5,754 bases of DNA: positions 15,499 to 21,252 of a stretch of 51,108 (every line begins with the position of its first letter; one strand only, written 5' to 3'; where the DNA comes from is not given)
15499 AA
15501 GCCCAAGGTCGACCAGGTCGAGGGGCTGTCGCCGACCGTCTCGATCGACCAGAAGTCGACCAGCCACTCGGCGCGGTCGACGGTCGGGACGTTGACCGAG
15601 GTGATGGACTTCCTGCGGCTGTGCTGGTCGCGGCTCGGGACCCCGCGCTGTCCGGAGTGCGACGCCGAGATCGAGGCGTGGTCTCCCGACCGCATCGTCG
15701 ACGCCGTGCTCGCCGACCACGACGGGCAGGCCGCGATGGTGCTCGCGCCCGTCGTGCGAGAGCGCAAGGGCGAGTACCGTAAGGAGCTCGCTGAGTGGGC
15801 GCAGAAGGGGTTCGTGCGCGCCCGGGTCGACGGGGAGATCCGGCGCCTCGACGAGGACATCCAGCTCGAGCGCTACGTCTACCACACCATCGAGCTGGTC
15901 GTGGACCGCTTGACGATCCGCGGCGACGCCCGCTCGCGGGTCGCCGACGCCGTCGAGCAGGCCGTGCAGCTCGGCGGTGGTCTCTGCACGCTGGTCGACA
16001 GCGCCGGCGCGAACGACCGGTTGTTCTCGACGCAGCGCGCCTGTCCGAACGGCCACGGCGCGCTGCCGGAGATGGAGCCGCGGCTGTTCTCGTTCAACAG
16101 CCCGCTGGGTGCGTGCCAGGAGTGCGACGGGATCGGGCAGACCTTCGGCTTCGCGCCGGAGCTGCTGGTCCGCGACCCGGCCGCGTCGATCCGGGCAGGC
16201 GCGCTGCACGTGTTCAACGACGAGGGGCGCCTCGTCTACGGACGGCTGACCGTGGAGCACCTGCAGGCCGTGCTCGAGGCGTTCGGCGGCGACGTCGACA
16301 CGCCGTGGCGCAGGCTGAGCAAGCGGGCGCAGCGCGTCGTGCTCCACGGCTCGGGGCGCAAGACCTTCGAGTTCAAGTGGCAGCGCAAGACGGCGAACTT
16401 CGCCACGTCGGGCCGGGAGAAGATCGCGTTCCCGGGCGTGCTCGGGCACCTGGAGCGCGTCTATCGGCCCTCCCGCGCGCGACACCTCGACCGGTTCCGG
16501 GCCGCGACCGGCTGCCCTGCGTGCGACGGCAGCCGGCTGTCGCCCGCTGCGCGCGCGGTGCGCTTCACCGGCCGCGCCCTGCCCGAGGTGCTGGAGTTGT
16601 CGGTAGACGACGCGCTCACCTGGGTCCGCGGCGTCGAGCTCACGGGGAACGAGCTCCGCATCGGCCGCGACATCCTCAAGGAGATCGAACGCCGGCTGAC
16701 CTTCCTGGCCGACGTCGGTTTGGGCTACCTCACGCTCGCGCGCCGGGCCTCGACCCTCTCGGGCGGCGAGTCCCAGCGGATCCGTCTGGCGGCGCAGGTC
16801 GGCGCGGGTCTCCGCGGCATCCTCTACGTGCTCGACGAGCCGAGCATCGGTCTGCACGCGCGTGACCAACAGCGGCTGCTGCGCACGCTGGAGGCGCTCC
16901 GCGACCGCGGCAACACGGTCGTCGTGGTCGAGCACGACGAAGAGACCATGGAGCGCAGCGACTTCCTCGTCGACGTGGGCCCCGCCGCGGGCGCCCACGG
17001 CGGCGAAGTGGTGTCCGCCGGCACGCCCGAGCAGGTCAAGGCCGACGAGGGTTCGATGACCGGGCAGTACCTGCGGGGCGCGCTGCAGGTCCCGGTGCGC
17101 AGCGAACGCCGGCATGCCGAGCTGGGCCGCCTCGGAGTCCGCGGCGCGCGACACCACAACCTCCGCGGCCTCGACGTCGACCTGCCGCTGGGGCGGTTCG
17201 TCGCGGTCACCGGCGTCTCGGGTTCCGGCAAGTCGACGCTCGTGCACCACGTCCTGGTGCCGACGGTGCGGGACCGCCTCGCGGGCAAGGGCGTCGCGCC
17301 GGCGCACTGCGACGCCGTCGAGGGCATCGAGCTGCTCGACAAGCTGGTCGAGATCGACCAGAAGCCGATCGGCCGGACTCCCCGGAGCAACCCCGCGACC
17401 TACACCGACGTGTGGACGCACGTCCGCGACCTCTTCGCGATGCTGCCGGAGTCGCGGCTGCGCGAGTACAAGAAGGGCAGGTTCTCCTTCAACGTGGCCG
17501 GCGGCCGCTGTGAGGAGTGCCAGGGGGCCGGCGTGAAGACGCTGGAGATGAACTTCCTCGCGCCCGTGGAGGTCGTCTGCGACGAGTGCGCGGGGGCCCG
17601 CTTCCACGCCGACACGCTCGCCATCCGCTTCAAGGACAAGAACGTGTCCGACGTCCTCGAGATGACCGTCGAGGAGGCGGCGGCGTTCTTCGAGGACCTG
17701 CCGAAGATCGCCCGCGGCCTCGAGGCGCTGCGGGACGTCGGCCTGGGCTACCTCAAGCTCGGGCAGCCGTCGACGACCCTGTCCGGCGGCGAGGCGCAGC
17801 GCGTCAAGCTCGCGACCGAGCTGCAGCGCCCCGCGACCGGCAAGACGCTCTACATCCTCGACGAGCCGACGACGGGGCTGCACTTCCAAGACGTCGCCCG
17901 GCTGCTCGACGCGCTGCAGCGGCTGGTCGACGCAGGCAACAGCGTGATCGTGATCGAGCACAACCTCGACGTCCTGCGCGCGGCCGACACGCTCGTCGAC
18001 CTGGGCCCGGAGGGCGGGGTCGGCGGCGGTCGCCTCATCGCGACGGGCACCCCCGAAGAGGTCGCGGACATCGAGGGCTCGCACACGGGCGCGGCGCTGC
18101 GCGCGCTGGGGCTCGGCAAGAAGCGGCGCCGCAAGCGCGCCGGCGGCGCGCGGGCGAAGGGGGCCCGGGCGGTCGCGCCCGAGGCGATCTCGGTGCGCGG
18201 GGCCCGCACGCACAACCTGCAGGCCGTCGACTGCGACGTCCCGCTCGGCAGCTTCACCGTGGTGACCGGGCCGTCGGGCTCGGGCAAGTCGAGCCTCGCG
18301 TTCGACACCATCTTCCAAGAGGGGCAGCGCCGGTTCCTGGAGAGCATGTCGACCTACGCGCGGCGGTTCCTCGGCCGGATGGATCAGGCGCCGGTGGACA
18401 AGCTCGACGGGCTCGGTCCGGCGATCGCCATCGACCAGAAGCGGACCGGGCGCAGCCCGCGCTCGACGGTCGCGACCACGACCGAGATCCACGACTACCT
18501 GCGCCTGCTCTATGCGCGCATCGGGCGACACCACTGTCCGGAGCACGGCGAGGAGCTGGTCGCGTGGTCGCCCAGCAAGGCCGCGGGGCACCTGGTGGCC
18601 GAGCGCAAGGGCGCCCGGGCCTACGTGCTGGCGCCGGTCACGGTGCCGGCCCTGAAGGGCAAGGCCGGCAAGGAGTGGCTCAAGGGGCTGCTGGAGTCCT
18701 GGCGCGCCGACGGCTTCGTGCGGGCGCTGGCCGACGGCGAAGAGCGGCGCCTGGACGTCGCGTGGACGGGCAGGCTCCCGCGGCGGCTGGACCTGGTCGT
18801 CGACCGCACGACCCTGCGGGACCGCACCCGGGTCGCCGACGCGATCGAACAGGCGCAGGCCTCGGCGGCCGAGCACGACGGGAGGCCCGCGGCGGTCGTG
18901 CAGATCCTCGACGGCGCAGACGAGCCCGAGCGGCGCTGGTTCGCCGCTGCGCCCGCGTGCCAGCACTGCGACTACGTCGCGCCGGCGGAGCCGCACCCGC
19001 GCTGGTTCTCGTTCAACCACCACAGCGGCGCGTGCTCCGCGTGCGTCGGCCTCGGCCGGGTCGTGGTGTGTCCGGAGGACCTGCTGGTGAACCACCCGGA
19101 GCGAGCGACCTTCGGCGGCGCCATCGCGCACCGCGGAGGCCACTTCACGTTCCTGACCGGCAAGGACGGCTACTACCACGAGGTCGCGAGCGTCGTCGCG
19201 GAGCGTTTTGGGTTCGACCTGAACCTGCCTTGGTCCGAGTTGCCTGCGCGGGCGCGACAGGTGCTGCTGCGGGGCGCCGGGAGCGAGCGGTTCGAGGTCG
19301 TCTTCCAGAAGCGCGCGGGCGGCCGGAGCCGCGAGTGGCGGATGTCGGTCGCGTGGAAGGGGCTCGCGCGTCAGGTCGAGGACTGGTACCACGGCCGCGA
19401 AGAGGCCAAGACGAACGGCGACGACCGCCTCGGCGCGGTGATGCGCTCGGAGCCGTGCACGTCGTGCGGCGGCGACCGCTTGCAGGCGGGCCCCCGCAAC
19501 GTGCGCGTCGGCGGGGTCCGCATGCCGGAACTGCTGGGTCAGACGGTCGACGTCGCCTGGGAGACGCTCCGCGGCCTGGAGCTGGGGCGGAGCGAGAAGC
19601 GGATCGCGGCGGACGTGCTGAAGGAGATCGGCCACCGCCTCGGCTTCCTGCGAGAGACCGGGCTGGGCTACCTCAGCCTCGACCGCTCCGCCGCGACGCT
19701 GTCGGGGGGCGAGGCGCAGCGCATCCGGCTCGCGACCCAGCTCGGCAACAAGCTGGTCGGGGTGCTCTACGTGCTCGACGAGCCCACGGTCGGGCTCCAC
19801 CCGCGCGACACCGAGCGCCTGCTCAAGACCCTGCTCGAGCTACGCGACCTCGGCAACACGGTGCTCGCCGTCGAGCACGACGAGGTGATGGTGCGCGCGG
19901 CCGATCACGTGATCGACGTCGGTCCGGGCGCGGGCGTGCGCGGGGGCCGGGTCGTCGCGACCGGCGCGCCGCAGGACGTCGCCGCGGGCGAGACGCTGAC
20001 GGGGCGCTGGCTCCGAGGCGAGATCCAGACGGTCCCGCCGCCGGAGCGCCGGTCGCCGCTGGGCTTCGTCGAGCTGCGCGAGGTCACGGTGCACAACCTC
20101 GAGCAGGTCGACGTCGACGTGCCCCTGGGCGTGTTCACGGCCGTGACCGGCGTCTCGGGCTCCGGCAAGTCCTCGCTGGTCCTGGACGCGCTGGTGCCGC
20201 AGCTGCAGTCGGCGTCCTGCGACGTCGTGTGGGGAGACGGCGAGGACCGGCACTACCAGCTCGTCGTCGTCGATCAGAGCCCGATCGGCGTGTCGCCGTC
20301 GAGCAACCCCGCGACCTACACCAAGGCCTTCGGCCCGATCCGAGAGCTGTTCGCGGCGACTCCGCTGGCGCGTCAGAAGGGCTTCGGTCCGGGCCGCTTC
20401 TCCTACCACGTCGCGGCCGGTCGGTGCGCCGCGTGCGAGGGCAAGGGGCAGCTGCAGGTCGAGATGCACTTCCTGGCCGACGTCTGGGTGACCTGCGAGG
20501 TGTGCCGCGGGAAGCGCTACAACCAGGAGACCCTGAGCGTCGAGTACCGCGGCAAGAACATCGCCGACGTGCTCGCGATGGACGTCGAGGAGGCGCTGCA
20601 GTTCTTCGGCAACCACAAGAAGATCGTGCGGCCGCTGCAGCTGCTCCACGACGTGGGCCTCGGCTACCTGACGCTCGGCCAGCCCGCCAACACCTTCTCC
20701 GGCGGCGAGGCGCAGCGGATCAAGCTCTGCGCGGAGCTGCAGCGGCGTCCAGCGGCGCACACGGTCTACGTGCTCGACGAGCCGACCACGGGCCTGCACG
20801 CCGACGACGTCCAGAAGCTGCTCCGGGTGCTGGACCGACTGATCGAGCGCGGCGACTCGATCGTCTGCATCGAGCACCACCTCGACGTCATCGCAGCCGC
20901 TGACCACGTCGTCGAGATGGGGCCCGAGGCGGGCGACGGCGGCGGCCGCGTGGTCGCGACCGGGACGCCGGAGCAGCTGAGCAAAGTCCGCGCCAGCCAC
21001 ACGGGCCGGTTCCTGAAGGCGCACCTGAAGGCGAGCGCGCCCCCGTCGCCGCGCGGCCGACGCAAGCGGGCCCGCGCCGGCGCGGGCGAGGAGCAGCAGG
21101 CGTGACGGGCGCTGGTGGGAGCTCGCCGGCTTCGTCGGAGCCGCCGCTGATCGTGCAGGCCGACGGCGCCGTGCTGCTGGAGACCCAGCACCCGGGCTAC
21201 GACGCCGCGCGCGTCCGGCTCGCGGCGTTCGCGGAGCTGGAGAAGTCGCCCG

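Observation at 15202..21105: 1967-aa UvrA with four intact ABC modules, basic linker and tails, and complementary changes in the first zinc module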

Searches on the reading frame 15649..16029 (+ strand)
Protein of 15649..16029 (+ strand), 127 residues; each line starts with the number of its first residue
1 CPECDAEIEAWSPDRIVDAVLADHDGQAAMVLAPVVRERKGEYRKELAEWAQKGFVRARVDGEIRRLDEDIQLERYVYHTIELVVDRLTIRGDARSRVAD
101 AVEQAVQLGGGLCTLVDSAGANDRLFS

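Call 20: search_protein_families(library=pfam, proteins=[window:15649-16029:+], max_evalue=0.01)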
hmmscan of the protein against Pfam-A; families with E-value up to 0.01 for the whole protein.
window:15649-16029:+ (127 aa): 1 family
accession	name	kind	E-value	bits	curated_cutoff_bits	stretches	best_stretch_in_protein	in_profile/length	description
PF17760.6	UvrA_inter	-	1.2e-35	122.1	23.3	1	12-114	2-104/109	UvrA interaction domain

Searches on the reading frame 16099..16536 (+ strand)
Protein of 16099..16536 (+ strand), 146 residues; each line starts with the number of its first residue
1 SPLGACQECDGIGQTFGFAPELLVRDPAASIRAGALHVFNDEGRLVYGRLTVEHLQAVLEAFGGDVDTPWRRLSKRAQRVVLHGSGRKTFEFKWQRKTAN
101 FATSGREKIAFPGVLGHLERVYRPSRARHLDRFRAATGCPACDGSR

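Call 75: search_protein_families(library=pfam, proteins=[window:16099-16536:+], max_evalue=0.01)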
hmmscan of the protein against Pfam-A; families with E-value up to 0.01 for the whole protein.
window:16099-16536:+ (146 aa): 1 family
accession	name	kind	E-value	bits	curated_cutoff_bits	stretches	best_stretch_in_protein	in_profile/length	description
PF17755.6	UvrA_DNA-bind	-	1.4e-17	64.4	23.2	1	20-125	2-99/110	UvrA DNA-binding domain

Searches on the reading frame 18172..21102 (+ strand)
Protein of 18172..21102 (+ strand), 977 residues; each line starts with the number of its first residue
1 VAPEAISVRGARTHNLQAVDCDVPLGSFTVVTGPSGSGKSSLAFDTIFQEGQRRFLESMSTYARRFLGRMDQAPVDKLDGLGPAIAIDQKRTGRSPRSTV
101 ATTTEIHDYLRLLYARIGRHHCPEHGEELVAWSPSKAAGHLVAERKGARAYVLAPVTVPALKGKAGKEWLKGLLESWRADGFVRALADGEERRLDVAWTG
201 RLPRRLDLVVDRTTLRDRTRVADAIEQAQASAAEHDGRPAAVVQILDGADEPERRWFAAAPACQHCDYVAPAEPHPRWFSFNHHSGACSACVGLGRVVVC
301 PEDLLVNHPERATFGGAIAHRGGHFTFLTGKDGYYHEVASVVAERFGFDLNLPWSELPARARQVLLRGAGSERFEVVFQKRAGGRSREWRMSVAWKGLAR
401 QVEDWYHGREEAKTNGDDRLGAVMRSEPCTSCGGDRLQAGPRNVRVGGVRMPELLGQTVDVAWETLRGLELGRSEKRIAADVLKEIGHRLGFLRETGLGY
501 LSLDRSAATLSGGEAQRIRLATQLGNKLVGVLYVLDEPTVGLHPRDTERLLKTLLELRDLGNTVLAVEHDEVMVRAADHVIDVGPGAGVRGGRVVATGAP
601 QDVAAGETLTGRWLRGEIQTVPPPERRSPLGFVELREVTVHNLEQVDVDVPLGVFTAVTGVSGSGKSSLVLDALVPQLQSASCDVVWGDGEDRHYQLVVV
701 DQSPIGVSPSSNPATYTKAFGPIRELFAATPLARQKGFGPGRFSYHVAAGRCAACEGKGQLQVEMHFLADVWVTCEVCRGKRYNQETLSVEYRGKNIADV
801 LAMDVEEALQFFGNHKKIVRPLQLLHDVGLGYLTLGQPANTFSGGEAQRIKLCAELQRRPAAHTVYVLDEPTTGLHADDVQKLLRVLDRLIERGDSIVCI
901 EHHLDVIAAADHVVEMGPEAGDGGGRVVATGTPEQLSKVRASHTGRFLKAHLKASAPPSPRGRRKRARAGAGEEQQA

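Call 4: search_protein_families(library=ncbifam, proteins=[window:18172-21102:+], max_evalue=0.001)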
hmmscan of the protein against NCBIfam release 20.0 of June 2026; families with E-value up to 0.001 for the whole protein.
window:18172-21102:+ (977 aa): 165 families (the best 25 are shown)
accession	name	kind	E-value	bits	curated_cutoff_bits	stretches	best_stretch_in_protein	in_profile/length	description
NF001503.0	PRK00349.1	equivalog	0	1075.8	1147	1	4-953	4-942/943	excinuclease ABC subunit UvrA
TIGR00630.1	uvra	equivalog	0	1044.5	729.8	1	6-936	2-923/924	excinuclease ABC subunit UvrA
NF001885.0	PRK00635.1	equivalog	8.8e-172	573.5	3054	2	334-955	310-922/1809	excinuclease ABC subunit A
NF040873.1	AztA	equivalog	2e-34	118.8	220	2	824-915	103-190/191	zinc ABC transporter ATP-binding protein AztA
TIGR03873.1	F420-0_ABC_ATP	hypoth_equivalog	1.9e-32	112.6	372.4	2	500-610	129-231/256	putative F420-0 ABC transporter ATP-binding protein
TIGR02857.1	CydD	equivalog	4e-32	111.9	435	2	493-583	441-529/529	thiol reductant ABC exporter subunit CydD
NF010068.0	PRK13548.1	equivalog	4.8e-32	111.1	261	2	493-630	122-256/261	heme ABC transporter ATP-binding protein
TIGR04521.1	ECF_ATPase_2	equivalog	8.1e-32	110.4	330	2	493-603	128-232/279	energy-coupling factor transporter ATPase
TIGR03608.1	L_ocin_972_ABC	subfamily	1.6e-31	109.4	254.85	2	491-582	117-205/206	putative bacteriocin export ABC transporter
TIGR02673.1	FtsE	equivalog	7.4e-29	100.9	264.85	2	504-579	132-205/214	cell division ATP-binding protein FtsE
TIGR04520.1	ECF_ATPase_1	equivalog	2.8e-27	95.8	315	2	824-937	120-224/269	energy-coupling factor transporter ATPase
NF053840.1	MnTportMntADein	equivalog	6e-27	94.7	400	2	493-607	118-223/240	manganese ABC transporter ATP-binding protein MntA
TIGR01166.1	cbiO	subfamily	1.6e-25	89.7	211.8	2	836-906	122-189/190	cobalt ABC transporter, ATP-binding protein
TIGR02868.1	CydC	equivalog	5.3e-25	88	329.05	2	503-570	465-529/530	thiol reductant ABC exporter subunit CydC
NF008409.0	PRK11231.1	equivalog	2.6e-24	86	375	2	504-609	133-231/255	Fe(3+) dicitrate ABC transporter ATP-binding protein FecE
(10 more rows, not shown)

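Call 6: search_solved_structures(query=window:18172-21102:+, show_alignments=1, max_evalue=1e-15)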
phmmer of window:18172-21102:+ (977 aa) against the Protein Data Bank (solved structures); distinct sequences matched with E-value up to 1e-15: 11.
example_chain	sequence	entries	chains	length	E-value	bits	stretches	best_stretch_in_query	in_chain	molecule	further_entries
2r6f_A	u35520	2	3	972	8e-263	877.9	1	5-954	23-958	Excinuclease ABC subunit A | Excinuclease ABC, A subunit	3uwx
3pih_A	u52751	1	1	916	3.1e-252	842.9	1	6-950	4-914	UvrABC system protein A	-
9gxk_A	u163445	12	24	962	5.3e-249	832.2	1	5-952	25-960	UvrABC system protein A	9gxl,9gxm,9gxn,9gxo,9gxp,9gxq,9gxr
3zqj_A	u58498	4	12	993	1.6e-248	830.6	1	5-965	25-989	UVRABC SYSTEM PROTEIN A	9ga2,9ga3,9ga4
9gxu_A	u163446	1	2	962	3.6e-248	829.4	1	5-952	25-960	UvrABC system protein A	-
9gxw_A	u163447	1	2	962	3.6e-248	829.4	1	5-952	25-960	UvrABC system protein A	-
9ga5_A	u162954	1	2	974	9.5e-248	828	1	5-948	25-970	UvrABC system protein A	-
3ux8_A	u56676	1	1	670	8.6e-225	752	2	446-954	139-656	Excinuclease ABC, A subunit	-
6n9l_A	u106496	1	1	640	1.8e-224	751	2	445-950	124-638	UvrABC system protein A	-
2vf7_A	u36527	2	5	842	2.8e-181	608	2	277-952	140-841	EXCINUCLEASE ABC, SUBUNIT A. | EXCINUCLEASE ABC SUBUNIT A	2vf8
7sh1_A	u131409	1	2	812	4.6e-142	478.2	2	426-951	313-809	Excinuclease ABC subunit UvrA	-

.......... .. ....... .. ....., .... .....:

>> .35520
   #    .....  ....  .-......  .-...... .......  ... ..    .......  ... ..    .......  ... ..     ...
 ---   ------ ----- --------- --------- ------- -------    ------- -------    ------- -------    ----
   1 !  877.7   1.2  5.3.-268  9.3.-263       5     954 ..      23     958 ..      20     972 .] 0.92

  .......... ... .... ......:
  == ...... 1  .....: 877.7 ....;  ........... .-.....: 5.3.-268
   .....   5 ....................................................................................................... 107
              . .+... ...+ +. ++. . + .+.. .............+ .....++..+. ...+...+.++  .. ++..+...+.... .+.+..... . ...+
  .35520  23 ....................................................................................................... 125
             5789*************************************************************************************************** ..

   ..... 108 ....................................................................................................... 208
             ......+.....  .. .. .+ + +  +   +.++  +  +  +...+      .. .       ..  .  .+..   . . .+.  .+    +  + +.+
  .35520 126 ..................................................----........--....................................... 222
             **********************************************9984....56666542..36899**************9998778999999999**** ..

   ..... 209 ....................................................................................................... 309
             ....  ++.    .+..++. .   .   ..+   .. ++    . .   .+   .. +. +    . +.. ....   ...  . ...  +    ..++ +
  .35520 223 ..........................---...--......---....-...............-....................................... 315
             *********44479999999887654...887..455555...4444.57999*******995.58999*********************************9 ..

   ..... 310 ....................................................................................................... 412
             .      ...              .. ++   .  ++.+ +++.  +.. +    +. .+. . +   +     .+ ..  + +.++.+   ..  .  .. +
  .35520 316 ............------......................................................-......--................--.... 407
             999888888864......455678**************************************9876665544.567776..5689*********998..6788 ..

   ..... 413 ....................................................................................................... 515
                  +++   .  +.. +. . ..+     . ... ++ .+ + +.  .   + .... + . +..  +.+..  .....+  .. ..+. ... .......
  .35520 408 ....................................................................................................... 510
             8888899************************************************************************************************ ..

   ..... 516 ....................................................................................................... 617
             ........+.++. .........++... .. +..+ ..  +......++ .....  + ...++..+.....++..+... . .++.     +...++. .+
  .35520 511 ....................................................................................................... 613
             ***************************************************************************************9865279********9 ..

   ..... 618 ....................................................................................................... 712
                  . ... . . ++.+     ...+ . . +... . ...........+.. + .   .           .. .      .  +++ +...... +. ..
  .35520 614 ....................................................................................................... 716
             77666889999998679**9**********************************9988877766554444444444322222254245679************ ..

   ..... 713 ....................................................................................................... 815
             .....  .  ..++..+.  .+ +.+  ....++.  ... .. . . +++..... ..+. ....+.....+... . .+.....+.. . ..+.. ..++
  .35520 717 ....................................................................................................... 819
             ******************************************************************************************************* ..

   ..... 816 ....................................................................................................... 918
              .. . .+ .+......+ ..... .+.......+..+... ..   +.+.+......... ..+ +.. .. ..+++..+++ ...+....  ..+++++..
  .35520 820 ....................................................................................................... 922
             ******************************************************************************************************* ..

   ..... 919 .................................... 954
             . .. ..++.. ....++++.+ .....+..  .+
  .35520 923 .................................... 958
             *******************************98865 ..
